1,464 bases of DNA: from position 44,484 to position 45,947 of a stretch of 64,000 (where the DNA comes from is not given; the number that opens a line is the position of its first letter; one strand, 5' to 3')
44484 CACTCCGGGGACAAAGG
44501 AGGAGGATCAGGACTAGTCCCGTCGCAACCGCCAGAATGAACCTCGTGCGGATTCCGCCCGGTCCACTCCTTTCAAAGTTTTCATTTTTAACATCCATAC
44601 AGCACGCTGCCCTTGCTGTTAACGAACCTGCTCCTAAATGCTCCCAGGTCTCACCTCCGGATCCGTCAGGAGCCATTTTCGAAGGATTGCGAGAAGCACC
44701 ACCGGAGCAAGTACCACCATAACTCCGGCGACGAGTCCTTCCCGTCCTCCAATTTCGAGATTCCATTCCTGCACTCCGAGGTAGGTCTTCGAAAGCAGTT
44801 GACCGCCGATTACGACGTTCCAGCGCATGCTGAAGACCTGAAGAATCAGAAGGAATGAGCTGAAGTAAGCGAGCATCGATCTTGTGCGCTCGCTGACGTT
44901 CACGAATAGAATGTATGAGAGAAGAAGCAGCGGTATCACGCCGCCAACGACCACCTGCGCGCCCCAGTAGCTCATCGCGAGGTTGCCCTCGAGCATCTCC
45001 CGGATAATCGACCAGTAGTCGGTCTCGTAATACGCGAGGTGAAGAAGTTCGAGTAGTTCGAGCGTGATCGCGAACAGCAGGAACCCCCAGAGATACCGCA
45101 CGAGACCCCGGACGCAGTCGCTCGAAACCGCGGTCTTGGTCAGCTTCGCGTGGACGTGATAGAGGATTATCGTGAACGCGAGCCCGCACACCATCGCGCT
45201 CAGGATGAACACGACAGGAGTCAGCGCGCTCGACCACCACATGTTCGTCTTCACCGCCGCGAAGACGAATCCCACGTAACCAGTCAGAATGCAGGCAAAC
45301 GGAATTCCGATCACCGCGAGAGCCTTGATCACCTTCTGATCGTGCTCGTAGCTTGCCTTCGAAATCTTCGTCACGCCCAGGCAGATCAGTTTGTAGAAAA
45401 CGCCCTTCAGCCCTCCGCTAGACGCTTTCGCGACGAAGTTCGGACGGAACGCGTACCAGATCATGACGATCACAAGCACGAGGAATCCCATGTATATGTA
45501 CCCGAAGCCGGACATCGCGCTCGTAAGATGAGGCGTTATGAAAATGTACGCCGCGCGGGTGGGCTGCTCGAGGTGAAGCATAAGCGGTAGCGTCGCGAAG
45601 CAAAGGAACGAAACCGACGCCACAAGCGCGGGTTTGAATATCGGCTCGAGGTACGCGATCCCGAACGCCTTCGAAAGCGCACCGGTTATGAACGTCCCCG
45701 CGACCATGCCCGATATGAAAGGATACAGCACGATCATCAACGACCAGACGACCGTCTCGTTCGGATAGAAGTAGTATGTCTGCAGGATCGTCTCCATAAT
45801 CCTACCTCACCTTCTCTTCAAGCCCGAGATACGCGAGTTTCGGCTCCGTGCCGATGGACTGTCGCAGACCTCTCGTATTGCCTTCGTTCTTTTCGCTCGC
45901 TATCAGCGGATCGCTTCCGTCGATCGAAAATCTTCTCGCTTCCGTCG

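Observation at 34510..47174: Eight-gene operon encoding a complete quinol-to-extracellular electron conduit: NrfD/FeS/cytochrome module, beta-barrel, and four multiheme cytochromes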

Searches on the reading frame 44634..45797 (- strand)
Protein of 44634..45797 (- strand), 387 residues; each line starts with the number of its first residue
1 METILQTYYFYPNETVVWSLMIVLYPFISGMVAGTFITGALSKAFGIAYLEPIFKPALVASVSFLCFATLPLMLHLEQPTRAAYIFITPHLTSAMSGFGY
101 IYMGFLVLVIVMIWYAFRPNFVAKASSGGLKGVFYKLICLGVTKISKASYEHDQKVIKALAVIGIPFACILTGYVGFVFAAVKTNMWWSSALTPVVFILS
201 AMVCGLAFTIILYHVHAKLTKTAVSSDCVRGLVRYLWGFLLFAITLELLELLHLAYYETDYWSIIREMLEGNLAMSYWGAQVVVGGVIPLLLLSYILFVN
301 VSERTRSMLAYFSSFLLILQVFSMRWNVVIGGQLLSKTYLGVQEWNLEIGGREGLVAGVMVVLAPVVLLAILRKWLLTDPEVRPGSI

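Call 5: search_protein_families(library=pfam, proteins=[window:44634-45797:-], max_evalue=0.01)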
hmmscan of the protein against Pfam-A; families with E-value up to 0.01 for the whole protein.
window:44634-45797:- (387 aa): 1 family
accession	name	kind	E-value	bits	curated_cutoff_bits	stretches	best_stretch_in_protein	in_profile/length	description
PF03916.19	NrfD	-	5.3e-29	102.3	25.8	1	13-334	6-310/313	Polysulphide reductase, NrfD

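Call 6: search_protein_families(library=ncbifam, proteins=[window:44634-45797:-], max_evalue=0.01)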
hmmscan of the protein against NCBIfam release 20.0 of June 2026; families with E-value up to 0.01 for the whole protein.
window:44634-45797:- (387 aa): 3 families
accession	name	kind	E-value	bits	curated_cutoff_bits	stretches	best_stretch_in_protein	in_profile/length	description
TIGR03148.1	cyt_nit_nrfD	equivalog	1.5e-09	37.6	347.6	1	14-334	6-313/316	cytochrome c nitrite reductase subunit NrfD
NF041784.1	mnquin_red_QrcD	equivalog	1.3e-07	31.2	570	1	18-376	55-398/408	menaquinone reductase integral membrane subunit QrcD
NF045798.1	DsrP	equivalog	2.5e-05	23.9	350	1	151-280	144-266/346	sulfate reduction electron transfer complex DsrMKJOP subunit DsrP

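Call 8: find_encoding_contigs(protein=window:44634-45797:-, flank=10000, max_places=6)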
Protein window:44634-45797:- (387 aa): no gene with exactly this product is on record in the collection.

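Call 22: find_homologous_proteins(query=window:44634-45797:-, max_evalue=1e-10)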
Query window:44634-45797:- (387 aa): 1779 proteins with E <= 1e-10 among 8000 candidates; the best 120 are listed.
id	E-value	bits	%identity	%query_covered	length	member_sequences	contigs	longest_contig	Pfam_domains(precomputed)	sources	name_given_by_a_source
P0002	4.8e-248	841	100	100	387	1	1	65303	PF03916.20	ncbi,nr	ncbi:MAG: polysulfide reductase NrfD [Planctomycetes bacterium]|nr:polysulfide reductase NrfD [Planc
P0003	1.7e-112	395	49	97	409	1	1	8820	PF03916.20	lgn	-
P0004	1.3e-107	379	48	99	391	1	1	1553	PF03916.20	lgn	-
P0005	6.0e-106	373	47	97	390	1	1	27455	PF03916.20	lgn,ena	-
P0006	5.2e-100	354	47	97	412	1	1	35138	PF03916.20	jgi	jgi:Ni/Fe-hydrogenase subunit HybB-like protein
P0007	1.5e-99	352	47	96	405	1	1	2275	PF03916.20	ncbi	-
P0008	3.1e-99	351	47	95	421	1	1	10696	PF03916.20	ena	-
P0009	3.2e-99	351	47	93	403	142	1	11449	PF03916.20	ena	-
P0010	4.1e-99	351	46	98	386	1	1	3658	PF03916.20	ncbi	-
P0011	2.1e-98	348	47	91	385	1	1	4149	PF03916.20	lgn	-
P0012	2.5e-98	348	45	96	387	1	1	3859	PF03916.20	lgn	-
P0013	3.3e-98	348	45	97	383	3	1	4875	PF03916.20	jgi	jgi:formate-dependent nitrite reductase membrane component NrfD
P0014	3.4e-98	348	44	98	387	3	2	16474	PF03916.20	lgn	-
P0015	4.6e-98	347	46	97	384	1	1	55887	PF03916.20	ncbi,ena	-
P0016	6.8e-98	347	46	98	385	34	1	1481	PF03916.20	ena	-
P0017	1.1e-97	346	47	95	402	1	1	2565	PF03916.20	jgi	-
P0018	1.1e-97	346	45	97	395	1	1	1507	PF03916.20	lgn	-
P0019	2.0e-97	345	46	95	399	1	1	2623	PF03916.20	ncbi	-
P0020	2.4e-97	345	47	95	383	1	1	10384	PF03916.20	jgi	jgi:Ni/Fe-hydrogenase subunit HybB-like protein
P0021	2.6e-97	345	43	98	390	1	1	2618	PF03916.20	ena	-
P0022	2.8e-97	345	46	98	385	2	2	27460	PF03916.20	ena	-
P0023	3.5e-97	344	45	97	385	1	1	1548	PF03916.20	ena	-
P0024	4.4e-97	344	47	97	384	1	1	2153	PF03916.20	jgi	jgi:Ni/Fe-hydrogenase subunit HybB-like protein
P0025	5.1e-97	344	46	91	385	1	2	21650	PF03916.20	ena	-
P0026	6.3e-97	343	45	95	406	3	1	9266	PF03916.20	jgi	jgi:Ni/Fe-hydrogenase subunit HybB-like protein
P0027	7.1e-97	343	45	95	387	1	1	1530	PF03916.20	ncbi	-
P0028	7.5e-97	343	45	97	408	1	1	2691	PF03916.20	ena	-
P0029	7.8e-97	343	46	95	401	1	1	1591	PF03916.20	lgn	-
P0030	1.2e-96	343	47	95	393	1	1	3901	PF03916.20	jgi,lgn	-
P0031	1.3e-96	342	47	97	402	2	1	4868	PF03916.20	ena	-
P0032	1.6e-96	342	47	90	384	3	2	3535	PF03916.20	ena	-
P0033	1.6e-96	342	46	90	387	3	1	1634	PF03916.20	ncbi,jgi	jgi:Ni/Fe-hydrogenase subunit HybB-like protein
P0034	1.7e-96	342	46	95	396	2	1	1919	PF03916.20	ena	-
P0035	1.9e-96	342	46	94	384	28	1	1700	PF03916.20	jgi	jgi:Ni/Fe-hydrogenase subunit HybB-like protein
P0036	2.0e-96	342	43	97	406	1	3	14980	PF03916.20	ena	-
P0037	2.1e-96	342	47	95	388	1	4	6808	PF03916.20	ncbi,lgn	-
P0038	2.3e-96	342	47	98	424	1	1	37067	PF03916.20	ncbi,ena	-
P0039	2.5e-96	342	48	91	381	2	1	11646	PF03916.20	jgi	jgi:Ni/Fe-hydrogenase subunit HybB-like protein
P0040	2.8e-96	341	46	95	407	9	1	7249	PF03916.20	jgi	jgi:Ni/Fe-hydrogenase subunit HybB-like protein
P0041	2.9e-96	341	46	92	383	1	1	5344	PF03916.20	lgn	-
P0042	3.0e-96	341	47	93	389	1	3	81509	PF03916.20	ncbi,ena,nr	ncbi:MAG: polysulfide reductase NrfD [Fuerstiella sp.]|nr:polysulfide reductase NrfD [Fuerstiella sp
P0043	3.4e-96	341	45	98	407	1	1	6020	PF03916.20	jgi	jgi:Ni/Fe-hydrogenase subunit HybB-like protein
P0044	3.7e-96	341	48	91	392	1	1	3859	PF03916.20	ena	-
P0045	3.8e-96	341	45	95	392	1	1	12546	PF03916.20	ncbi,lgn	-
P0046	4.0e-96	341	44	91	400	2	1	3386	PF03916.20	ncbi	-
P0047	4.2e-96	341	45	96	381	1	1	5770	PF03916.20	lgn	-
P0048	4.5e-96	341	45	96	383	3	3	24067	PF03916.20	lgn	-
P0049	7.0e-96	340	45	94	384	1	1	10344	PF03916.20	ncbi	-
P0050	7.0e-96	340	46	98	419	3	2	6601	PF03916.20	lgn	-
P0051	8.1e-96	340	46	92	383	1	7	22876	PF03916.20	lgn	-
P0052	8.6e-96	340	46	95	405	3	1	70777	PF03916.20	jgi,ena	-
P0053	9.9e-96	340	46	94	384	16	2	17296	PF03916.20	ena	-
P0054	1.0e-95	339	47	95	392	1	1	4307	PF03916.20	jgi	-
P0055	1.1e-95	339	46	91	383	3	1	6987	PF03916.20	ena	-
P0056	1.4e-95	339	45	94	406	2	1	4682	PF03916.20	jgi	jgi:Ni/Fe-hydrogenase subunit HybB-like protein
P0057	1.8e-95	339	44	99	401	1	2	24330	PF03916.20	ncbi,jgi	-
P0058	1.9e-95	339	47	97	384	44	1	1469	PF03916.20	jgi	jgi:Ni/Fe-hydrogenase subunit HybB-like protein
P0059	1.9e-95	339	45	95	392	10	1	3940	PF03916.20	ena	-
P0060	2.0e-95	339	44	95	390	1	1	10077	PF03916.20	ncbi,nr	ncbi:MAG: NrfD/PsrC family molybdoenzyme membrane anchor subunit [Deltaproteobacteria bacterium]|nr:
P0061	2.5e-95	338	45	95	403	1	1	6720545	PF03916.20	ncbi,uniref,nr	ncbi:NrfD/PsrC family molybdoenzyme membrane anchor subunit [Anaeromyxobacter oryzae]|uniref:Oxidore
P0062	2.5e-95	338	45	91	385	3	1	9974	PF03916.20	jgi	-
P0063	2.6e-95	338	46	96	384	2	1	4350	PF03916.20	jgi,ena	jgi:Ni/Fe-hydrogenase subunit HybB-like protein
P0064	2.6e-95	338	45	94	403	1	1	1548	PF03916.20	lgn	-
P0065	2.8e-95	338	46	96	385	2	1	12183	PF03916.20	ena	-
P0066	2.8e-95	338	47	90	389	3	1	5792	PF03916.20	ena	-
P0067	2.8e-95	338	46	96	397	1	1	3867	PF03916.20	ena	-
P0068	2.9e-95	338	47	90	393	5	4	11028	PF03916.20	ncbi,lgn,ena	-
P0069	3.0e-95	338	43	98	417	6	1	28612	PF03916.20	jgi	-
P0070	3.5e-95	338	44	98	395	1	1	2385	PF03916.20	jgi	-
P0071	3.6e-95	338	45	93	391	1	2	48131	PF03916.20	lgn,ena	-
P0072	3.7e-95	338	44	98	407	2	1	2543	PF03916.20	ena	-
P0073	4.2e-95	337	42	96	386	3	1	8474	PF03916.20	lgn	-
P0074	6.4e-95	337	45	97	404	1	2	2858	PF03916.20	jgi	jgi:Ni/Fe-hydrogenase subunit HybB-like protein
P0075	6.5e-95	337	45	96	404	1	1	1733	PF03916.20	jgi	jgi:Ni/Fe-hydrogenase subunit HybB-like protein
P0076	6.9e-95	337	44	98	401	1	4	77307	PF03916.20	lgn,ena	-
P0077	6.9e-95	337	44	95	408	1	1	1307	PF03916.20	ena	-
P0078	8.1e-95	337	45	95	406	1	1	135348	PF03916.20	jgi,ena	-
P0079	8.4e-95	336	47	94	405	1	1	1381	PF03916.20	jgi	jgi:Ni/Fe-hydrogenase subunit HybB-like protein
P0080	8.9e-95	336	45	96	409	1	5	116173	PF03916.20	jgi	jgi:Ni/Fe-hydrogenase subunit HybB-like protein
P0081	1.1e-94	336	46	95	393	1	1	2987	PF03916.20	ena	-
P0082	1.2e-94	336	44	98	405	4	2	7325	PF03916.20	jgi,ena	-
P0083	1.4e-94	336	43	97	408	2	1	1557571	PF03916.20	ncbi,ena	-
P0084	1.6e-94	336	45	94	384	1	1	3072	PF03916.20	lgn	-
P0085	1.7e-94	335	45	94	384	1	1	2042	PF03916.20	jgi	jgi:Ni/Fe-hydrogenase subunit HybB-like protein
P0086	1.8e-94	335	45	95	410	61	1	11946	PF03916.20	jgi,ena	-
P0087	1.8e-94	335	46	95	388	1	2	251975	PF03916.20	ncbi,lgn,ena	-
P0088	2.0e-94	335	44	97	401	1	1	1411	PF03916.20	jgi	jgi:Ni/Fe-hydrogenase subunit HybB-like protein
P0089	2.5e-94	335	43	97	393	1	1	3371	PF03916.20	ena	-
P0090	2.6e-94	335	44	97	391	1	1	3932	PF03916.20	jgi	jgi:Ni/Fe-hydrogenase subunit HybB-like protein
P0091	2.6e-94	335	43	96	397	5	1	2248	PF03916.20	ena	-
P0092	2.7e-94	335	45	95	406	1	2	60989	PF03916.20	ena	-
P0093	2.8e-94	335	46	95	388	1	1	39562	PF03916.20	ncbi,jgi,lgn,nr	ncbi:MAG: polysulfide reductase NrfD [Deltaproteobacteria bacterium]|nr:polysulfide reductase NrfD [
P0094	3.0e-94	335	44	96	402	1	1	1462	PF03916.20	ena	-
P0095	3.1e-94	335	45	95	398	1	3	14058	PF03916.20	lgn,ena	-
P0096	3.5e-94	334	45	95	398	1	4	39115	PF03916.20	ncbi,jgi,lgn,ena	-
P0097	3.6e-94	334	46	92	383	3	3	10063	PF03916.20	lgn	-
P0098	4.2e-94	334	46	96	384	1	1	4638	PF03916.20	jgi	jgi:Ni/Fe-hydrogenase subunit HybB-like protein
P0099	4.4e-94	334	44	95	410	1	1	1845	PF03916.20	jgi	jgi:Ni/Fe-hydrogenase subunit HybB-like protein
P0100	4.5e-94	334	44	97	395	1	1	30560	PF03916.20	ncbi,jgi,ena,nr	ncbi:MAG: polysulfide reductase NrfD [Candidatus Sericytochromatia bacterium]|nr:polysulfide reducta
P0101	4.6e-94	334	46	92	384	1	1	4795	PF03916.20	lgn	-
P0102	4.9e-94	334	47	96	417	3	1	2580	PF03916.20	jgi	-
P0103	5.0e-94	334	44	97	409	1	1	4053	PF03916.20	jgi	-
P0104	5.4e-94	334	43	98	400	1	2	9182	PF03916.20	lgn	-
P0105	6.0e-94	334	43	90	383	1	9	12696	PF03916.20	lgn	-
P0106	6.0e-94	334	45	99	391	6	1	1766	PF03916.20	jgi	jgi:Ni/Fe-hydrogenase subunit HybB-like protein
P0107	6.2e-94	334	45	94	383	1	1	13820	PF03916.20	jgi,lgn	jgi:formate-dependent nitrite reductase membrane component NrfD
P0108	6.7e-94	334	45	98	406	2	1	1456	PF03916.20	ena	-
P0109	7.5e-94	333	44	96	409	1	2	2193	PF03916.20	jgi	jgi:Ni/Fe-hydrogenase subunit HybB-like protein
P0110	7.7e-94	333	45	92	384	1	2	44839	PF03916.20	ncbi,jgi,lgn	jgi:Ni/Fe-hydrogenase subunit HybB-like protein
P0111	8.0e-94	333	45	95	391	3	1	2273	PF03916.20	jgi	-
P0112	8.6e-94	333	45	93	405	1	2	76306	PF03916.20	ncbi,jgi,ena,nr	ncbi:MAG TPA: NrfD/PsrC family molybdoenzyme membrane anchor subunit [Anaeromyxobacteraceae bacteriu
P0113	8.7e-94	333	43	98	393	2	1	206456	PF03916.20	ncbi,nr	ncbi:MAG: polysulfide reductase NrfD [Deltaproteobacteria bacterium]|nr:polysulfide reductase NrfD [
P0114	9.1e-94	333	45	92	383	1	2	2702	PF03916.20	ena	-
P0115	1.0e-93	333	46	95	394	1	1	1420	PF03916.20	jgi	jgi:Ni/Fe-hydrogenase subunit HybB-like protein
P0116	1.1e-93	333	44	94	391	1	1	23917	PF03916.20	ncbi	-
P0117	1.1e-93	333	46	92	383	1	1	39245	PF03916.20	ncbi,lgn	-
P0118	1.1e-93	333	44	98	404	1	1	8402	PF03916.20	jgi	jgi:Ni/Fe-hydrogenase subunit HybB-like protein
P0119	1.2e-93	333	43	96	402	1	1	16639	PF03916.20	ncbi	-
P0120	1.3e-93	333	45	98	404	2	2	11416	PF03916.20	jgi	jgi:Ni/Fe-hydrogenase subunit HybB-like protein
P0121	1.3e-93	333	43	98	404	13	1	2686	PF03916.20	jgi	jgi:Ni/Fe-hydrogenase subunit HybB-like protein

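Call 23: find_encoding_contigs(protein=P0005, flank=10000, max_places=2)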
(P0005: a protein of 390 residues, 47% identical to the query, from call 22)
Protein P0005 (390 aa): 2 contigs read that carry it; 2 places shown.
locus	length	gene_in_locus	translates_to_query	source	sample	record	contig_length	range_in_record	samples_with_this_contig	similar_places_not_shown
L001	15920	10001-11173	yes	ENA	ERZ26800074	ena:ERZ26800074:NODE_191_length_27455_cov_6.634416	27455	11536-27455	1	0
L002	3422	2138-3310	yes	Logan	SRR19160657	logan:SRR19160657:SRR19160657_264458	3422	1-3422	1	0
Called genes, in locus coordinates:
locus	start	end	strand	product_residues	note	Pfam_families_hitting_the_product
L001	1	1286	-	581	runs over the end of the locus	PF01839:FG-GAP (faint), PF13517:FG-GAP_3, PF07593:UnbV_ASPIC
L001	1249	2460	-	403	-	-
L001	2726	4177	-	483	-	-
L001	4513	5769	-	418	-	PF03916:NrfD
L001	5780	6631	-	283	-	PF13183:Fer4_8 (faint), PF12838:Fer4_7 (weak), PF13187:Fer4_9 (weak), PF13247:Fer4_11, PF00037:Fer4 (weak), PF12797:Fer4_2 (weak), PF13237:Fer4_10 (weak), PF13247:Fer4_11, +3 more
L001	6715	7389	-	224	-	PF09699:Paired_CXXCH_1 (faint)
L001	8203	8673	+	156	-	-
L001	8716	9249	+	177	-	PF14522:Cytochrome_C7 (faint), PF14537:Cytochrom_c3_2 (faint)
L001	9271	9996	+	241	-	PF12797:Fer4_2 (weak), PF00037:Fer4 (weak), PF12838:Fer4_7 (weak), PF13187:Fer4_9, PF13237:Fer4_10, PF13247:Fer4_11, PF25160:LdpA_Fe-S-bd (weak), PF00037:Fer4 (weak), +7 more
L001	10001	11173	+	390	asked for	PF03916:NrfD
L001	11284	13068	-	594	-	-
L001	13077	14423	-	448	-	PF00072:Response_reg, PF00158:Sigma54_activat, PF14532:Sigma54_activ_2, PF07728:AAA_5 (weak), PF25601:AAA_lid_14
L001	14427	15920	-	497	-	?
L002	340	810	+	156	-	-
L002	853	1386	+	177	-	PF14522:Cytochrome_C7 (faint), PF14537:Cytochrom_c3_2 (faint)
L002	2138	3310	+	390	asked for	PF03916:NrfD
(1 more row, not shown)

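Call 24: find_encoding_contigs(protein=P0006, flank=10000, max_places=2)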
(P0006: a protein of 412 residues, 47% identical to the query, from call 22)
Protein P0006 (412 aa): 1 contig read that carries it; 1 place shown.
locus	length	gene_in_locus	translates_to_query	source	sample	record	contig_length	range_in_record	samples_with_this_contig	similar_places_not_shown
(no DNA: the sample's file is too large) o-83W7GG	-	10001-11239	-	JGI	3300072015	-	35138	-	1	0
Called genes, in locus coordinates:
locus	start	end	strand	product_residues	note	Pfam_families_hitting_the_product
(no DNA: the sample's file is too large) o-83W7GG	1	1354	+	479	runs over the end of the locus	PF13396:PLDc_N (weak), PF13091:PLDc_2, PF00614:PLDc (weak)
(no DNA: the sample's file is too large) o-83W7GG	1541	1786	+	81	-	PF09413:DUF2007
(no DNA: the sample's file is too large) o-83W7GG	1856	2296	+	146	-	PF00582:Usp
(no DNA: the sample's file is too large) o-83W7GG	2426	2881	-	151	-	PF00582:Usp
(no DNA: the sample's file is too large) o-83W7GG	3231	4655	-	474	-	PF00072:Response_reg, PF00158:Sigma54_activat, PF14532:Sigma54_activ_2, PF07724:AAA_2 (weak), PF07728:AAA_5 (weak), PF25601:AAA_lid_14, PF02954:HTH_8, PF13551:HTH_29 (weak)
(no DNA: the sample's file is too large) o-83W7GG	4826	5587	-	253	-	PF01988:VIT1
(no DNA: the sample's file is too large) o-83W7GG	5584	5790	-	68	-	-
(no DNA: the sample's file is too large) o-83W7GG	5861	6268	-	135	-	PF00042:Globin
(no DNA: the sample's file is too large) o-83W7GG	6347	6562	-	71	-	PF07394:DUF1501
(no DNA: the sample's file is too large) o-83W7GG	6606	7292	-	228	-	PF07394:DUF1501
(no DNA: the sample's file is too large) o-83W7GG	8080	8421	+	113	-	-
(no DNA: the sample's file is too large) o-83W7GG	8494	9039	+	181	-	PF14522:Cytochrome_C7 (faint), PF14537:Cytochrom_c3_2 (faint)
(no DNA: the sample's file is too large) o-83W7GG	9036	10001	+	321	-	PF12838:Fer4_7 (faint), PF13187:Fer4_9 (faint), PF13237:Fer4_10 (weak), PF13247:Fer4_11, PF00037:Fer4, PF12797:Fer4_2 (weak), PF12837:Fer4_6 (weak), PF13237:Fer4_10 (weak), +1 more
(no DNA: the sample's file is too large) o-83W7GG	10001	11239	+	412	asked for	PF03916:NrfD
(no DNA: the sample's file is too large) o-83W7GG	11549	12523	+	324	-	PF00487:FA_desaturase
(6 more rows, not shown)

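Call 58: find_encoding_contigs(protein=P0003, flank=10000, max_places=2)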
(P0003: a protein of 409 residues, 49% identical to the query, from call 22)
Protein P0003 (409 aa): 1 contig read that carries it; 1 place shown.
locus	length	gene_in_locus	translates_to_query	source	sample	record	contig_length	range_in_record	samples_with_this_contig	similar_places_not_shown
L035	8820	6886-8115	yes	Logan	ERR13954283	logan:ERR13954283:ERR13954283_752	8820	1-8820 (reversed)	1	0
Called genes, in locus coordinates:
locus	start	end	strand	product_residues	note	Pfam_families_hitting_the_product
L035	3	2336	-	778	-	?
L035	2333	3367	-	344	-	-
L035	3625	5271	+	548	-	PF05548:Peptidase_M11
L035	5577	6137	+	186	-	PF09699:Paired_CXXCH_1 (faint), PF14537:Cytochrom_c3_2 (faint)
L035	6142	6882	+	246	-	PF00037:Fer4 (weak), PF12837:Fer4_6 (weak), PF13237:Fer4_10, PF13247:Fer4_11, PF12838:Fer4_7 (weak), PF00037:Fer4, PF12797:Fer4_2 (weak), PF12837:Fer4_6 (weak), +3 more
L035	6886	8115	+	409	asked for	PF03916:NrfD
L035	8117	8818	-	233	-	?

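Call 59: find_encoding_contigs(protein=P0042, flank=10000, max_places=1)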
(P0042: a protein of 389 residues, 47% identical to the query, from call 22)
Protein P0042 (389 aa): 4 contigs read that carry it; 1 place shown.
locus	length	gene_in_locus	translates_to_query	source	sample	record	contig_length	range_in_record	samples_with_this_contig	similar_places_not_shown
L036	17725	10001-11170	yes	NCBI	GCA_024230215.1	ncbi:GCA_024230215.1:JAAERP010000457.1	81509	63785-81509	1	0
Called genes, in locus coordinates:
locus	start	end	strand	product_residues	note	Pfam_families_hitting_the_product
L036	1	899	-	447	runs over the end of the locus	-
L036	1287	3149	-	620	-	PF02321:OEP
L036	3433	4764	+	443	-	PF00364:Biotin_lipoyl (faint), PF25917:BSH_RND (weak), PF25919:BSH_CusB, PF25973:BSH_CzcB, PF25954:Beta-barrel_RND_2, PF25967:RND-MFP_C (weak), PF25975:CzcB_C (weak), PF25989:YknX_C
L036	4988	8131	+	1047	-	PF00873:ACR_tran, PF03176:MMPL (weak)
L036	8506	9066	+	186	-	PF14537:Cytochrom_c3_2 (faint), PF22113:Mtrc-MtrF_II-IV_dom (faint)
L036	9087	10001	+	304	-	PF12838:Fer4_7 (faint), PF13187:Fer4_9 (faint), PF13237:Fer4_10 (weak), PF13247:Fer4_11, PF12797:Fer4_2 (weak), PF00037:Fer4, PF12837:Fer4_6 (weak), PF13237:Fer4_10 (weak)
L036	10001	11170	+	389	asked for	PF03916:NrfD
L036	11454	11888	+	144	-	PF01322:Cytochrom_C_2 (weak)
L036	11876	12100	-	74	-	-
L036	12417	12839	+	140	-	PF00472:RF-1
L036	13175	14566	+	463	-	PF02878:PGM_PMM_I (weak)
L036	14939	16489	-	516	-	PF00884:Sulfatase, PF16347:SGSH_C (weak)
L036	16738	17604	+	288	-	-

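Call 60: search_solved_structures(query=window:44634-45797:-, max_evalue=0.01)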
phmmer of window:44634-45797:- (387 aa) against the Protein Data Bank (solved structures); distinct sequences matched with E-value up to 0.01: 0.

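Call 77: find_related_loci(query=A3, collection=metagenome_contigs, flank=10000)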
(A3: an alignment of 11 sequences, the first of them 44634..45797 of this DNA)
Query A3 (387 aa) in metagenome_contigs; peptide patterns used: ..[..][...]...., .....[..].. (x = any residue, [..] = any of these).
600 stretches matched a pattern (row limit reached: there are more); 581 encode a relative of the query (tblastn E <= 1e-3); the best 80 are kept; 80 distinct loci.
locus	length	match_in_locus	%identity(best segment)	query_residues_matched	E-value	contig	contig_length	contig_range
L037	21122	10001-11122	46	1-373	6e-102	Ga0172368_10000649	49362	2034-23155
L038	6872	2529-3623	46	9-371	9e-102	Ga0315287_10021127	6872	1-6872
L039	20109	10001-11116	46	7-376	2e-101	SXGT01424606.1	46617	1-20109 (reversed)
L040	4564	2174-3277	46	7-369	2e-101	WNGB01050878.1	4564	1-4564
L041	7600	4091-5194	46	7-369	9e-101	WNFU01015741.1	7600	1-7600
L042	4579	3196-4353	44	7-386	6e-100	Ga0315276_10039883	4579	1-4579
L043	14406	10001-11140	46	6-379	1e-98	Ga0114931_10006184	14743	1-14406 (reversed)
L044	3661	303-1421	45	7-374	6e-100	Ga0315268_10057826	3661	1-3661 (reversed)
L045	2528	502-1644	43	2-377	3e-101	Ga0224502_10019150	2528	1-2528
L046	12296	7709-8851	43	2-377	2e-97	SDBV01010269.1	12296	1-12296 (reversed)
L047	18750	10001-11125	43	7-376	2e-97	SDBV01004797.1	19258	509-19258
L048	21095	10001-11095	48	7-369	8e-97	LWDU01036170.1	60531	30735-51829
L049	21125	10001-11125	44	1-374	2e-96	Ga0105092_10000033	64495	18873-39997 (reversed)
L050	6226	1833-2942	42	9-376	3e-96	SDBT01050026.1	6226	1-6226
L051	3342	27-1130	45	9-374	2e-97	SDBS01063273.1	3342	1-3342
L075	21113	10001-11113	40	9-374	4e-89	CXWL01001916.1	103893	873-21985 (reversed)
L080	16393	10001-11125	41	7-376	1e-87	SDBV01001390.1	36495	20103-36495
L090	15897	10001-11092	40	9-369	8e-86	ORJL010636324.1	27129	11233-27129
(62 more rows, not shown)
